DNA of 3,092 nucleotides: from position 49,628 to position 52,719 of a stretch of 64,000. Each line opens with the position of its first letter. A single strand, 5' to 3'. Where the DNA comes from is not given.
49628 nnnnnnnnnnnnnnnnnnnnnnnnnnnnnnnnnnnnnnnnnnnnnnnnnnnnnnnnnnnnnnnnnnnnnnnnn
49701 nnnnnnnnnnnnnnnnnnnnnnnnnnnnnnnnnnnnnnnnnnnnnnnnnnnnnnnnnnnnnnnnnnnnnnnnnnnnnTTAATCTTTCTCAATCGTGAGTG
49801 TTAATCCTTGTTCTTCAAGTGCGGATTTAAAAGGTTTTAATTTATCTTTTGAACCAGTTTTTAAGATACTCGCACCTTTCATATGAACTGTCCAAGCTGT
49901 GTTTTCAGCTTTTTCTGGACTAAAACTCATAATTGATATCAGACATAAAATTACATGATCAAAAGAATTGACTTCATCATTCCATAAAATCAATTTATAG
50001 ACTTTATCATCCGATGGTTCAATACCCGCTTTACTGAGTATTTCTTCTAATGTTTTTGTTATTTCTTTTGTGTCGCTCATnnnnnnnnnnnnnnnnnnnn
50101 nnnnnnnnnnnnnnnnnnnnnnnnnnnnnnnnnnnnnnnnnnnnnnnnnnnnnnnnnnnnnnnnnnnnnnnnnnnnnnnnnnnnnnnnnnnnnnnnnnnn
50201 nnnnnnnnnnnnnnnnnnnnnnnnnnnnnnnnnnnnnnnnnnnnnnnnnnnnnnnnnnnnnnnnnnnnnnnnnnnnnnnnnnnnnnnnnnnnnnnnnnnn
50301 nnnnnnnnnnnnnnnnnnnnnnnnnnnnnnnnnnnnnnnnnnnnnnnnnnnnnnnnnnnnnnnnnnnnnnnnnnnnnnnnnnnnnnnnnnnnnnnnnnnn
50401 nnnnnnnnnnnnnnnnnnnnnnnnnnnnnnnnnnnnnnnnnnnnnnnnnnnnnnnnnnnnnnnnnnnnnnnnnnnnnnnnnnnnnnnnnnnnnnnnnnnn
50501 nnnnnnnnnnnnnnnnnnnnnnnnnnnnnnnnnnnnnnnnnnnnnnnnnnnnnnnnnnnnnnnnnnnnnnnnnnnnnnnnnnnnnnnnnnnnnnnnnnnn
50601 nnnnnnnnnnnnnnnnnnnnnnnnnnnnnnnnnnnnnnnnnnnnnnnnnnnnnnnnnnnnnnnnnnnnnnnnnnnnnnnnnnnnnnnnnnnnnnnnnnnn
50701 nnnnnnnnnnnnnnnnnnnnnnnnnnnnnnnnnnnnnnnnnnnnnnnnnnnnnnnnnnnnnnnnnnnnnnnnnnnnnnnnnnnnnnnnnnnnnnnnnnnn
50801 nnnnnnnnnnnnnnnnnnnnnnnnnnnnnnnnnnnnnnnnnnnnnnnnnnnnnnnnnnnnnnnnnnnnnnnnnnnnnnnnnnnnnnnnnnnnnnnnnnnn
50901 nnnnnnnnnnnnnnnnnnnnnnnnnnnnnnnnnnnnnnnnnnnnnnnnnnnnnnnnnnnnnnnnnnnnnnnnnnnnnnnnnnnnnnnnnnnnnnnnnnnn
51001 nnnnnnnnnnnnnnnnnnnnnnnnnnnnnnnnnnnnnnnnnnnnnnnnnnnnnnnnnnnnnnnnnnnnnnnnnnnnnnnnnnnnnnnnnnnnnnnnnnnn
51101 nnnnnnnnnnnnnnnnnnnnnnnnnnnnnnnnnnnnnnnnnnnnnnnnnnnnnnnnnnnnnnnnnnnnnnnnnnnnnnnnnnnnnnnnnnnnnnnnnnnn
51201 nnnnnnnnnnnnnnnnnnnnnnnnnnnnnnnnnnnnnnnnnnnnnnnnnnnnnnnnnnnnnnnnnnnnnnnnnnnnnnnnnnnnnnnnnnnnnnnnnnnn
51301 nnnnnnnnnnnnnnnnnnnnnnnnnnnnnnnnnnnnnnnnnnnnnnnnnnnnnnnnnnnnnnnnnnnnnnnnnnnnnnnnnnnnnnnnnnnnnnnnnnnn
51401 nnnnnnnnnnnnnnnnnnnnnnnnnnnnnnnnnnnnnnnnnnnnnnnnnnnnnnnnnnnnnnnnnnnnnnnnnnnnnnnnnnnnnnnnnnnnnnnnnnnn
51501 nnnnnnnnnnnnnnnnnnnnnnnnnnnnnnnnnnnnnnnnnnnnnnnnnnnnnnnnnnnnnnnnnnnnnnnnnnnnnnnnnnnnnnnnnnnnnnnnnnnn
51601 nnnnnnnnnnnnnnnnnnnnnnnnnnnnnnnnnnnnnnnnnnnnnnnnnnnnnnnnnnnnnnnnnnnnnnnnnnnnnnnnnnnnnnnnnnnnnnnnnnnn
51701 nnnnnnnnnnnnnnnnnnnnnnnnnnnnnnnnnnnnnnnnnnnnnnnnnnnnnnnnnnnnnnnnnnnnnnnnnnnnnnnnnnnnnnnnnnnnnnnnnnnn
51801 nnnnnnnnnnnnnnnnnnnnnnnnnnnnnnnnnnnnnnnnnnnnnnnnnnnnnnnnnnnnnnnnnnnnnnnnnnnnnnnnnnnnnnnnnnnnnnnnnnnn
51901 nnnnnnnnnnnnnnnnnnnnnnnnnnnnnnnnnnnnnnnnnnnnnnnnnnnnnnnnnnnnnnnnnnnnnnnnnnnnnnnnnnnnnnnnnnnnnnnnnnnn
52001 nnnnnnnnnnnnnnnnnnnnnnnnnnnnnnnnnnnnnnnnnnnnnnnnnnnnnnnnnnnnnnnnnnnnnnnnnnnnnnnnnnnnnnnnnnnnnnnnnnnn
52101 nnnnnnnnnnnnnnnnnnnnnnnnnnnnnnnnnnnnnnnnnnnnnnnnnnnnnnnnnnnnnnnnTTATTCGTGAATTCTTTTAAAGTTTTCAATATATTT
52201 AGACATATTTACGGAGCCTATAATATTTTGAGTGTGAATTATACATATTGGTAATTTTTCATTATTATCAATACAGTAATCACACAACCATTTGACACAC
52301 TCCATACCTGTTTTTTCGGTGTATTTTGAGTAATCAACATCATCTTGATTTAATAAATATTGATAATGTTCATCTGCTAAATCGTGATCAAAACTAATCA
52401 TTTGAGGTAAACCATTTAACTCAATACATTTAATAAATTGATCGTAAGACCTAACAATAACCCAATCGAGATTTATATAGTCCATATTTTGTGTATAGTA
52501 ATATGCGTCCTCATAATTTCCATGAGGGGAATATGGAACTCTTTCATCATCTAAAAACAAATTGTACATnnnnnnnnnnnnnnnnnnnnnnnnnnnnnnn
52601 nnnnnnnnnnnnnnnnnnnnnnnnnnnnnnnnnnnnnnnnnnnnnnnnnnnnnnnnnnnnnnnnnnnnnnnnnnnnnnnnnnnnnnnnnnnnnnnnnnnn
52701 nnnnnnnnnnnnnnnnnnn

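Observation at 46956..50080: Virus-encoded ClpC-type unfoldase with its ClpS adaptor, co-oriented and contiguous with the pncAB operon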

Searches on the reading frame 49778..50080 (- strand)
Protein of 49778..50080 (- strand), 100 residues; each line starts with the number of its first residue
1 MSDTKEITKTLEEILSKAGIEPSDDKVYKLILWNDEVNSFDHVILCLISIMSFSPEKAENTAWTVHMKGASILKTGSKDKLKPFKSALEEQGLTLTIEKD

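Call 3: search_protein_families(library=pfam, proteins=[window:49778-50080:-], max_evalue=0.01)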
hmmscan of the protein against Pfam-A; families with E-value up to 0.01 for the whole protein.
window:49778-50080:- (100 aa): 1 family
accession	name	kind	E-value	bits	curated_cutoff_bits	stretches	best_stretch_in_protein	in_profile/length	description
PF02617.22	ClpS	-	1.6e-16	60.3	23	1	25-93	3-77/80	ATP-dependent Clp protease adaptor protein ClpS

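Call 4: search_protein_families(library=ncbifam, proteins=[window:49778-50080:-], max_evalue=0.001)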
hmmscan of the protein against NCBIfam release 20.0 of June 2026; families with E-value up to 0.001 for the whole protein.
window:49778-50080:- (100 aa): 9 families
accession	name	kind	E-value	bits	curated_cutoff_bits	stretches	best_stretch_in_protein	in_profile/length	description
NF009563.0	PRK13019.1-3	equivalog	4.8e-10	39.2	117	1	27-96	26-96/101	ATP-dependent Clp protease adapter ClpS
NF000668.1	PRK00033.1-1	equivalog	1.7e-09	37.6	86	1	25-100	2-77/77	ATP-dependent Clp protease adapter ClpS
NF000671.1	PRK00033.1-4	equivalog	8.3e-08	32.3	107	1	27-100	16-90/91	ATP-dependent Clp protease adapter ClpS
NF009565.0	PRK13019.1-5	equivalog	4.4e-07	29.8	158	1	29-96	25-93/98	ATP-dependent Clp protease adapter ClpS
NF000670.0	PRK00033.1-3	equivalog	3.1e-05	24.1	143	1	17-73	17-73/106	ATP-dependent Clp protease adapter ClpS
NF009562.0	PRK13019.1-2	equivalog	5.3e-05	23.3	160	1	29-96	22-90/95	ATP-dependent Clp protease adapter ClpS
NF009561.0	PRK13019.1-1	equivalog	7.2e-05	22.6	159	1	20-79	16-75/103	ATP-dependent Clp protease adapter ClpS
NF000669.1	PRK00033.1-2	equivalog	0.00038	20.4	149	1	25-72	13-60/94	ATP-dependent Clp protease adapter ClpS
NF009564.0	PRK13019.1-4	equivalog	0.00079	19.6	143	1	24-79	18-73/101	ATP-dependent Clp protease adapter ClpS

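Call 11: search_dna_similar(query=window:49778-50080:-, collection=phages, mode=protein, max_rows=30, max_evalue=0.001)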
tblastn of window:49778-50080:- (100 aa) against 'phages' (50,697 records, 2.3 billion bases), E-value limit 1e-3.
Records with a match: 3; places in all: 3; records where one place covers at least 80% of the query: 3.
Best place of each record, by identity: <60% 3.
By first word of the organism name: uncultured 3.
By host as written in the record: - 3.
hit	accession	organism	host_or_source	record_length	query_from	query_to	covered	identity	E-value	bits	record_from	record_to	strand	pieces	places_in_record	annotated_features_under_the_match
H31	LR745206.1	uncultured phage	metagenomic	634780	4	100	97%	37.8%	6e-10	60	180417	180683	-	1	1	record has no annotation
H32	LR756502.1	uncultured phage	metagenomic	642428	7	98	92%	39.2%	8e-11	62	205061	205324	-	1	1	record has no annotation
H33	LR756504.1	uncultured phage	metagenomic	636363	11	98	88%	38.6%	1e-11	65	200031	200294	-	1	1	record has no annotation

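Call 24: find_homologous_proteins(query=window:49778-50080:-, max_evalue=0.001)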
Query window:49778-50080:- (100 aa): 26 proteins with E <= 0.001 among 28 candidates.
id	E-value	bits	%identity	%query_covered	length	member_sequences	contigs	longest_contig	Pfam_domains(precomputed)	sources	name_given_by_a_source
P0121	4.0e-50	185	88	100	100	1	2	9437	PF02617.23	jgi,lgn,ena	-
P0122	5.7e-49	182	85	100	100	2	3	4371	PF02617.23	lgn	-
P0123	9.6e-49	181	85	100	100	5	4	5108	PF02617.23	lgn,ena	-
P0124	2.7e-48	180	84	100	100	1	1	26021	PF02617.23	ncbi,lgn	-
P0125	1.7e-46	174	81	100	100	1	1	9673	PF02617.23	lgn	-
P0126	1.6e-44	168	79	99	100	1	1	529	PF02617.23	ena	-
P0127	7.5e-41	156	76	96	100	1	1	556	PF02617.23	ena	-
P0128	2.0e-37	145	77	97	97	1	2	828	PF02617.23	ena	-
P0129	3.9e-37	144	73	97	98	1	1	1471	PF02617.23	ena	-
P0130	7.4e-36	140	69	99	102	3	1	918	PF02617.23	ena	-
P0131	5.4e-35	137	67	99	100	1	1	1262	PF02617.23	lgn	-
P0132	7.9e-35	136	64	99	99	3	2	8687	PF02617.23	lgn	-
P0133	1.7e-34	135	70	96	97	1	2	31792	PF02617.23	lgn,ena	-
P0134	7.3e-34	133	65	100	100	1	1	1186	PF02617.23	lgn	-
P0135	6.1e-32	127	59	99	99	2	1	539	PF02617.23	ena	-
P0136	1.7e-31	126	58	98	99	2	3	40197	PF02617.23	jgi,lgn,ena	jgi:ATP-dependent Clp protease adaptor protein ClpS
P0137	2.0e-31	126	60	98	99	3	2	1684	PF02617.23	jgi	jgi:ATP-dependent Clp protease adaptor protein ClpS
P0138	1.2e-30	123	57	99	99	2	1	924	PF02617.23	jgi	jgi:ATP-dependent Clp protease adaptor protein ClpS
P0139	5.7e-30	121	58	98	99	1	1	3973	PF02617.23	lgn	-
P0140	1.7e-28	116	60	99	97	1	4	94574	PF02617.23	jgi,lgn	-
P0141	5.1e-27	111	57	99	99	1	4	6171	PF02617.23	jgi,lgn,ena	-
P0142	2.6e-17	80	46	97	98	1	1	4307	PF02617.23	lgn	-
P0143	8.6e-15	72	41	97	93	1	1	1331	PF02617.23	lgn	-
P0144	3.2e-14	71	42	89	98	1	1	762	PF02617.23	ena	-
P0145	7.4e-14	69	42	95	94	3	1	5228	PF02617.23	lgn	-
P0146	5.2e-13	67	42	97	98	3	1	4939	PF02617.23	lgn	-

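Call 49: find_related_loci(query=A3, collection=genome_contigs, flank=6000)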
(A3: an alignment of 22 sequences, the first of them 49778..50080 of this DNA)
Query A3 (100 aa) in genome_contigs; peptide patterns used: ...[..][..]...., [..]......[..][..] (x = any residue, [..] = any of these).
551 stretches matched a pattern; 516 encode a relative of the query (tblastn E <= 1e-3); the best 80 are kept; 80 distinct loci.
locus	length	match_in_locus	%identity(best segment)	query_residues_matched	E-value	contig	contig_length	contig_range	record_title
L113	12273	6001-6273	45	2-98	5e-24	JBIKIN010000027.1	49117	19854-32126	MAG: Pelobium sp. isolate ME2014-05-30_3300043465_group5_bin45 Rohwer_bin1080_scaffold_57_c3, whole genome shotgun seque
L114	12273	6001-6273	44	2-98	1e-23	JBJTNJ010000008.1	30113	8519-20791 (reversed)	MAG: Sphingobacteriaceae bacterium isolate samp_4450_VAMB_327 samp_4450_1196710, whole genome shotgun sequence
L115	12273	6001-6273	44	2-98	1e-23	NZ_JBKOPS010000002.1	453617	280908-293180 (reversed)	Rubrolithibacter danxiaensis strain SYSU DXS3258 NODE_2_length_453617_cov_90.276540, whole genome shotgun sequence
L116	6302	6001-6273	45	2-98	3e-23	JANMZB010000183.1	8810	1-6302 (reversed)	MAG: Sphingobacteriaceae bacterium isolate OTE_8_concoct_86_sub OTE_8_k141_1119160, whole genome shotgun sequence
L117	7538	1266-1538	45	2-98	3e-23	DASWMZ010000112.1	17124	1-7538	MAG TPA_asm: Pedobacter sp. isolate SMAG_U3400 k141_268004, whole genome shotgun sequence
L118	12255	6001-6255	47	8-98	6e-23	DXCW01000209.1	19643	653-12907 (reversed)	MAG TPA_asm: Candidatus Sphingobacterium stercorigallinarum isolate CHK174-1108 CHK174__C209675_L19643_SAMEA104467488, w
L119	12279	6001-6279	42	2-100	6e-23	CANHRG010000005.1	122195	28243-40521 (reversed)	MAG: Sphingobacteriaceae bacterium isolate RE-26jul17-230 genome assembly, contig: RE-26jul17-C111, whole genome shotgun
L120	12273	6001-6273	43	2-98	7e-23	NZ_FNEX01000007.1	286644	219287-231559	Pedobacter sp. ok626, whole genome shotgun sequence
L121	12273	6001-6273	43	2-98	7e-23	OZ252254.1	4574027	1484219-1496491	MAG: Pedobacter sp. isolate 09a25af3-f086-4e5e-b9ce-c11d1b3fc871 genome assembly, chromosome: 1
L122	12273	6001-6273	43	2-98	7e-23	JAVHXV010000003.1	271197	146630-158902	MAG: Pedobacter sp. isolate A85_bin17_2 NODE_9_length_271197_cov_16.369980, whole genome shotgun sequence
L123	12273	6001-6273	43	2-98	9e-23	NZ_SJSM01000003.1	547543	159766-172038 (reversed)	Pedobacter hiemivivus strain RP-3-8 contig3, whole genome shotgun sequence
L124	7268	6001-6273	46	2-98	8e-23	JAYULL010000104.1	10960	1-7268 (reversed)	MAG: Sphingobacteriaceae bacterium isolate GFS_9361 GFS_9361_103, whole genome shotgun sequence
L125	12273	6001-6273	45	2-98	9e-23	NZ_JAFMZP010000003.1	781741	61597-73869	Desertivirga xinjiangensis strain CCTCC AB 208092 NODE_3_length_781741_cov_28.886043, whole genome shotgun sequence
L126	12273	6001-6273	43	2-98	8e-23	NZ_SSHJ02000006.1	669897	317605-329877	Pedobacter ureilyticus strain THG-T11 3, whole genome shotgun sequence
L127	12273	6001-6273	43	2-98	1e-22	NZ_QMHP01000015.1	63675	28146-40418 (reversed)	Nubsella zeaxanthinifaciens strain TDMA-5 contig15, whole genome shotgun sequence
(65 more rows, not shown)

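Call 69: search_protein_families(library=phrogs, proteins=[window:49778-50080:-], max_evalue=0.001)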
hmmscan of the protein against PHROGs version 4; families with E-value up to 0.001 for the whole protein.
window:49778-50080:- (100 aa): 1 family
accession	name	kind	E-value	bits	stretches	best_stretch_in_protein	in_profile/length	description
phrog_27368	-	other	3.5e-06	28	1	24-78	19-73/102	ATP-dependent protease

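Call 70: search_protein_families(library=padloc, proteins=[window:49778-50080:-], max_evalue=0.001)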
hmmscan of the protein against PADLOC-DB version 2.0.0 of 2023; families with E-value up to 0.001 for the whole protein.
window:49778-50080:- (100 aa): 0 families

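Call 78: search_solved_structures(query=window:49778-50080:-, max_evalue=0.01, show_alignments=2)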
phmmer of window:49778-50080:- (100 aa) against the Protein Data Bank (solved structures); distinct sequences matched with E-value up to 0.01: 3.
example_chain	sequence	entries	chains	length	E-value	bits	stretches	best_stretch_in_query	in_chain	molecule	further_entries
9ayn_A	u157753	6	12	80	9.5e-05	25.7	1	27-100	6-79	ATP-dependent Clp protease adapter protein ClpS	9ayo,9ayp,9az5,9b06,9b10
9b1p_A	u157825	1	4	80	0.00011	25.6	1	28-100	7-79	ATP-dependent Clp protease adapter protein ClpS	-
4o2x_A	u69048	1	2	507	0.00024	24.4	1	24-97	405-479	Maltose-binding periplasmic protein, ATP-dependent Clp protease adaptor protein ClpS conta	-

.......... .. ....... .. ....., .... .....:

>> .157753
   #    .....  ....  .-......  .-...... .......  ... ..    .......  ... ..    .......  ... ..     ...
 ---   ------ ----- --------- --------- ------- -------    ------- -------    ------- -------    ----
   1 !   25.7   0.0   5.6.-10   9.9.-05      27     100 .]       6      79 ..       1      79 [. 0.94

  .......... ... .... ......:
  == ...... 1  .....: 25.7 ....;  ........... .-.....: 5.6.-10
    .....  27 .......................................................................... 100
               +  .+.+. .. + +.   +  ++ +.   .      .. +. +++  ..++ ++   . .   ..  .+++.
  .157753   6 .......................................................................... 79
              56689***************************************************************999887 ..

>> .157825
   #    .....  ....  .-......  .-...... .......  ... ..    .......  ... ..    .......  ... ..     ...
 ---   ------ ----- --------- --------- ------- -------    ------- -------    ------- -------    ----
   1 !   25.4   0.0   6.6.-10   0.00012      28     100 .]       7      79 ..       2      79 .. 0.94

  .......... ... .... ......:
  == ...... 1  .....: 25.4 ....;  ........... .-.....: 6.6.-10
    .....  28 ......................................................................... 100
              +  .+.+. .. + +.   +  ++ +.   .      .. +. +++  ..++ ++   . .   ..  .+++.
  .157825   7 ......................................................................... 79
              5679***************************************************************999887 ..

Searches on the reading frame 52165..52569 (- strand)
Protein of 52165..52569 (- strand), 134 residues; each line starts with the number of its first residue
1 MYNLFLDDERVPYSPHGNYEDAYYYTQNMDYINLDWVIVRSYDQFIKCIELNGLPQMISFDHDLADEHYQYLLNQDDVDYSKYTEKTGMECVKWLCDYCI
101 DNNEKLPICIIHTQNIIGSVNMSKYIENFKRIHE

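Call 3: search_protein_families(library=pfam, proteins=[window:52165-52569:-], max_evalue=0.01)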
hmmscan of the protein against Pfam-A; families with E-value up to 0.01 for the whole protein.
window:52165-52569:- (134 aa): 1 family
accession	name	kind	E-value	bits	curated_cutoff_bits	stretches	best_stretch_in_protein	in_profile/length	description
PF20274.4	cREC_REC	-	4.3e-21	75.8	27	1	2-128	1-88/88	Cyclic-phosphate processing Receiver domain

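Call 69: search_protein_families(library=phrogs, proteins=[window:52165-52569:-], max_evalue=0.001)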
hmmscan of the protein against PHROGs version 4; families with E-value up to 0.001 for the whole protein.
window:52165-52569:- (134 aa): 1 family
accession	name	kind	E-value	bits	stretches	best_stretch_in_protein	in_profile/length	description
phrog_1479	-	unknown function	4.2e-24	86.2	1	2-131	6-105/124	-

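Call 70: search_protein_families(library=padloc, proteins=[window:52165-52569:-], max_evalue=0.001)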
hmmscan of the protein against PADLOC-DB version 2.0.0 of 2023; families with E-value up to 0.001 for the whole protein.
window:52165-52569:- (134 aa): 0 families
